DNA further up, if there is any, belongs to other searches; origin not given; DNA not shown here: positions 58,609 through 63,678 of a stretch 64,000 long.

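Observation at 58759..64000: Rhomboid protease directly upstream of a 1589-aa single-pass S8 subtilase; both carry cytoplasmic C-terminal zinc ribbons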

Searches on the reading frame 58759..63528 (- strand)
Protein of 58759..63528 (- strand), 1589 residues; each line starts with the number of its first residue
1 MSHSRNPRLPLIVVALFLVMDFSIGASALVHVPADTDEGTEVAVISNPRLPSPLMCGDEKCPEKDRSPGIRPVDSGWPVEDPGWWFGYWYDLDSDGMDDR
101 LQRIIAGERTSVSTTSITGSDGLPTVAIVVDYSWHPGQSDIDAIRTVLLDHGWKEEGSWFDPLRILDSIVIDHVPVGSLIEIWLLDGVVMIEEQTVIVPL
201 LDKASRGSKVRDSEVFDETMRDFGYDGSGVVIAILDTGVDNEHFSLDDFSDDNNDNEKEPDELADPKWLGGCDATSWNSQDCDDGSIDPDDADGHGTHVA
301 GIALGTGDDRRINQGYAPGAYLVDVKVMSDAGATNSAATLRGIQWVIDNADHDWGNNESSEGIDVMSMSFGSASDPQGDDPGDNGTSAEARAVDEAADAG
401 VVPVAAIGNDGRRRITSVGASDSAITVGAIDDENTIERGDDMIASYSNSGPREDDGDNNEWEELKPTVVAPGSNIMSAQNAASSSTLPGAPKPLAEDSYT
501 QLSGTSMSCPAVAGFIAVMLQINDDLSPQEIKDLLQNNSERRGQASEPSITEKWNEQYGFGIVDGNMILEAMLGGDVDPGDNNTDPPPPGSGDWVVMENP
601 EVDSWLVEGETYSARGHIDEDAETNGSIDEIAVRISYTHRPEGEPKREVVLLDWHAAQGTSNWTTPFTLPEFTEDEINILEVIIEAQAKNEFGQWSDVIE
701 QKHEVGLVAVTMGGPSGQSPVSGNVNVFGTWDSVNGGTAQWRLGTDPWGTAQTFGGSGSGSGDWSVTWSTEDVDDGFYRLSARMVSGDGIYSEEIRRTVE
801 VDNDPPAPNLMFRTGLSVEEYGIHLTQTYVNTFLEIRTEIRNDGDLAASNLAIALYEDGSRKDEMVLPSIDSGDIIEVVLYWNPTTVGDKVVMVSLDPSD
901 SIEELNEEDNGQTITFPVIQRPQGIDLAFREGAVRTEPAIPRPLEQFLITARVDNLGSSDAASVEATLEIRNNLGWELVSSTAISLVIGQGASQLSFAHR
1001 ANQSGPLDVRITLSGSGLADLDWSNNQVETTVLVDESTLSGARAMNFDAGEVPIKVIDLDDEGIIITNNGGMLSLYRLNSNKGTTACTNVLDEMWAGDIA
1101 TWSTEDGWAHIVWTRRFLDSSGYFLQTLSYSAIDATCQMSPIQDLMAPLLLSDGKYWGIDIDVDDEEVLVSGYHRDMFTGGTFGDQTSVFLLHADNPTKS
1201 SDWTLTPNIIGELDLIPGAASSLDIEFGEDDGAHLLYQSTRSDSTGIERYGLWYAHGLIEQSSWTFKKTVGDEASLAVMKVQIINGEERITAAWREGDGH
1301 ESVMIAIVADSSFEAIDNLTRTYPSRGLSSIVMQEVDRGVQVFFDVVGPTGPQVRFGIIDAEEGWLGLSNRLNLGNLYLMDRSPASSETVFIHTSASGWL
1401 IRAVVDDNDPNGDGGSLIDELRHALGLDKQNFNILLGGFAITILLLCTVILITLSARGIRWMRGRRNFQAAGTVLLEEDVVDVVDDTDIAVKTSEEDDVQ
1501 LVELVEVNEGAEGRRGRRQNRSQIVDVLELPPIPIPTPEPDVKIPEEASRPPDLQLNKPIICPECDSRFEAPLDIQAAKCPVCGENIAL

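Call 3: search_protein_families(library=pfam, proteins=[window:58759-63528:-], max_evalue=0.01)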
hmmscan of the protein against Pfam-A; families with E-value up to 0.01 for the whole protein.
window:58759-63528:- (1589 aa): 2 families
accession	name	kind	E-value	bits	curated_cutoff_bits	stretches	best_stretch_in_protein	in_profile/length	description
PF00082.27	Peptidase_S8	-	4.2e-50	171.1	21.8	1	227-561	1-288/288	Subtilase family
PF07705.17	CARDB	-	1.9e-17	63.7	22.7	1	824-912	11-99/101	CARDB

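Call 4: search_protein_families(library=ncbifam, proteins=[window:58759-63528:-], max_evalue=0.01)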
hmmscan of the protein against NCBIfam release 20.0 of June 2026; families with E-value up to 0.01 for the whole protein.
window:58759-63528:- (1589 aa): 7 families
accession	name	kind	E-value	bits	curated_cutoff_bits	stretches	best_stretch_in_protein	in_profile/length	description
TIGR03921.1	T7SS_mycosin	equivalog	9.1e-21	74.3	278.75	1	226-584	11-296/353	type VII secretion-associated serine protease mycosin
NF033595.1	denti_PrtP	equivalog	3.2e-20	72.3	300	1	389-564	355-497/606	dentilisin complex serine proteinase subunit PrtP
NF040553.1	SGO_0316_fam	subfamily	2.5e-12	45.3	1400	1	220-412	278-466/1486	SGO_0316/SGO_0317 family LPXTG-anchored serine peptidase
NF049966.1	QH_SP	equivalog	8.9e-09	35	165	2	291-411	38-126/219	subtilisin-like serine protease QhpE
NF040809.1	germ_prot_CspBA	exception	3.1e-08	31.7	1250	1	225-419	649-833/1099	bifunctional germination protease/germinant receptor pseudoprotease CspBA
NF040808.2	CspC_non_triad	exception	5.4e-05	21.8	675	0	206-329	72-203/556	bile acid germinant receptor pseudoprotease CspC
NF042956.1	IteS_antiphage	equivalog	0.0068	14.7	900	0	411-562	409-552/747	S8 family anti-phage peptidase IteS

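Call 5: find_encoding_contigs(protein=window:58759-63528:-, flank=10000, max_places=6)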
Protein window:58759-63528:- (1589 aa): 17 contigs read that carry it; 6 places shown.
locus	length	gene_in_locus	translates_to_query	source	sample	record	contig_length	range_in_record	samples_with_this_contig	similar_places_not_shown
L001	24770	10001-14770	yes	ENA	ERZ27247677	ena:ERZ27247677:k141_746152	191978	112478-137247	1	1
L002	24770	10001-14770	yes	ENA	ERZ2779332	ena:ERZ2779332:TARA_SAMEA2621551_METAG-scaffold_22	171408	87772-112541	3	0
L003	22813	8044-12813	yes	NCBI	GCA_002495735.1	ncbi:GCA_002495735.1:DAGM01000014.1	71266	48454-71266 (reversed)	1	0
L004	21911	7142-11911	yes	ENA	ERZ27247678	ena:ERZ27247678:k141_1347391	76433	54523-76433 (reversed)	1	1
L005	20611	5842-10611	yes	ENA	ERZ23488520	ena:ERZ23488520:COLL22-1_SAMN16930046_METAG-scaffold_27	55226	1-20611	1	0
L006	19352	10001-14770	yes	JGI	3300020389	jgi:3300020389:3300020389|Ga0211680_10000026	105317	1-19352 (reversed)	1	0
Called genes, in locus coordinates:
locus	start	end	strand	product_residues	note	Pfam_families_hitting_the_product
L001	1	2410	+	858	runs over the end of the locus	-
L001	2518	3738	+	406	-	PF02646:RmuC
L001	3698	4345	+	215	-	PF01551:Peptidase_M23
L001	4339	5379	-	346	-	PF10432:bact-PGI_C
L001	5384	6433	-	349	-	PF04981:NMD3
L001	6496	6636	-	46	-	-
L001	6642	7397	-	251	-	PF01578:Cytochrom_C_asm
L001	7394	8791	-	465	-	PF00005:ABC_tran, PF02463:SMC_N (faint), PF13304:AAA_21 (faint)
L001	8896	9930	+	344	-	PF01694:Rhomboid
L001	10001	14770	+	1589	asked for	PF00082:Peptidase_S8, PF07705:CARDB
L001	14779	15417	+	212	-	PF02545:Maf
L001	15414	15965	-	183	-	-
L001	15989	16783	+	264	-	PF00005:ABC_tran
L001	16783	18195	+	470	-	PF19295:SufBD_N, PF01458:SUFBD_core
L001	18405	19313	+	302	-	PF01458:SUFBD_core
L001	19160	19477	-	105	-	-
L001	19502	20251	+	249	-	PF09858:DUF2085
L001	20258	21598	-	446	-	PF02223:Thymidylate_kin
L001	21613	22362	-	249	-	PF13620:CarboxypepD_reg (weak)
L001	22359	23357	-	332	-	PF05096:Glu_cyclase_2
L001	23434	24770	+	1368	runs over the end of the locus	PF18911:PKD_4, PF00801:PKD, PF18911:PKD_4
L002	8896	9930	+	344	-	PF01694:Rhomboid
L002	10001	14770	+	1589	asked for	PF00082:Peptidase_S8, PF07705:CARDB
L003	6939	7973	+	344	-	PF01694:Rhomboid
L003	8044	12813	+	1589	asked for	PF00082:Peptidase_S8, PF07705:CARDB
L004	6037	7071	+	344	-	PF01694:Rhomboid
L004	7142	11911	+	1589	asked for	PF00082:Peptidase_S8, PF07705:CARDB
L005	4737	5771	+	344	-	PF01694:Rhomboid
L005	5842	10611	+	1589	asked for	PF00082:Peptidase_S8, PF07705:CARDB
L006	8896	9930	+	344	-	PF01694:Rhomboid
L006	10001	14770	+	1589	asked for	PF00082:Peptidase_S8, PF07705:CARDB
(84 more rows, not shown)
